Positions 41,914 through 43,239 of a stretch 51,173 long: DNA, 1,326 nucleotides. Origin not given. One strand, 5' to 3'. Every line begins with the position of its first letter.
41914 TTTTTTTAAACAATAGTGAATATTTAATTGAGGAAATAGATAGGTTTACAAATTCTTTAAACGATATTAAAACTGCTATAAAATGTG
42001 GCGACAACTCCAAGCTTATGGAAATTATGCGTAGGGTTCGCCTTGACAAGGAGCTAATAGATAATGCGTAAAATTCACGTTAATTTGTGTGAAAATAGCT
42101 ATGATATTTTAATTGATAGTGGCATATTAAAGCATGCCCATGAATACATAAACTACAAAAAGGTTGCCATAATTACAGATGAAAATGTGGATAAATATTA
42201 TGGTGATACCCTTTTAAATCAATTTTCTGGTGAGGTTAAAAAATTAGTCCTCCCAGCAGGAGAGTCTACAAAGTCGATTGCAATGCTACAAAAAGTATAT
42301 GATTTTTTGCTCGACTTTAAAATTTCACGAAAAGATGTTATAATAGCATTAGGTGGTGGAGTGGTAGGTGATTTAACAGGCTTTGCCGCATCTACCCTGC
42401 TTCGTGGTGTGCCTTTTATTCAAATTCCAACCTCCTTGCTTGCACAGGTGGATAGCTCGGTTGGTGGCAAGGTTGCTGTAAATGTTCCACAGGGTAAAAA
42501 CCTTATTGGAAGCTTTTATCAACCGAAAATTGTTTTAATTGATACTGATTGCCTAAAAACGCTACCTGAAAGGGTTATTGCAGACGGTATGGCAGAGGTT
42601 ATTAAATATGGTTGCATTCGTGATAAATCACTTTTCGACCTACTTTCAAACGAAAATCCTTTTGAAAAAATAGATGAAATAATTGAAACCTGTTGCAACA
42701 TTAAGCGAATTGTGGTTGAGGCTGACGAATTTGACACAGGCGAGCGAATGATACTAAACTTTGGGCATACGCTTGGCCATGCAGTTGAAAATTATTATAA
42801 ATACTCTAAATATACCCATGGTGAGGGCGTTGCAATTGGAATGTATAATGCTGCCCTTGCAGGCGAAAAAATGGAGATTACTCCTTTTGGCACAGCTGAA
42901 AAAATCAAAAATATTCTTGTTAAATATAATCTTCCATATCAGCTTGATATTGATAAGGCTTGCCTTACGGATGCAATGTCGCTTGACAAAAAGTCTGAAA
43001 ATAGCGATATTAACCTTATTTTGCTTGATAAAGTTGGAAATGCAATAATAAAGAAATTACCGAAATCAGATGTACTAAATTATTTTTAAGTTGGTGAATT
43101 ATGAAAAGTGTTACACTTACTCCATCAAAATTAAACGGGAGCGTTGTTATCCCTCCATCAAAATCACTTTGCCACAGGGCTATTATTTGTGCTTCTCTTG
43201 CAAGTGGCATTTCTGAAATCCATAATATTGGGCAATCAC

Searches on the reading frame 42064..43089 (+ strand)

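Call 69: search_protein_families(library=pfam, proteins=[window:42064-43089:+], max_evalue=0.0001)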
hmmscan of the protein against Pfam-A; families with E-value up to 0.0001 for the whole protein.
window:42064-43089:+ (341 aa): 4 families
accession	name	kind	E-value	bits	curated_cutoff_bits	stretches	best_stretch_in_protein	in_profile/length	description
PF01761.26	DHQ_synthase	-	2e-48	163.2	24.2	1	61-172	2-113/115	3-dehydroquinate synthase N-terminal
PF24621.2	DHQS_C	-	1e-40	139.5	27.6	1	175-311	1-144/144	3-dehydroquinate synthase C-terminal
PF13685.12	Fe-ADH_2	-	3.2e-09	37.4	28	1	19-166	4-147/149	Iron-containing alcohol dehydrogenase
PF00465.25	Fe-ADH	-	1.2e-05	25.4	31.3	1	15-124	4-130/168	Iron-containing alcohol dehydrogenase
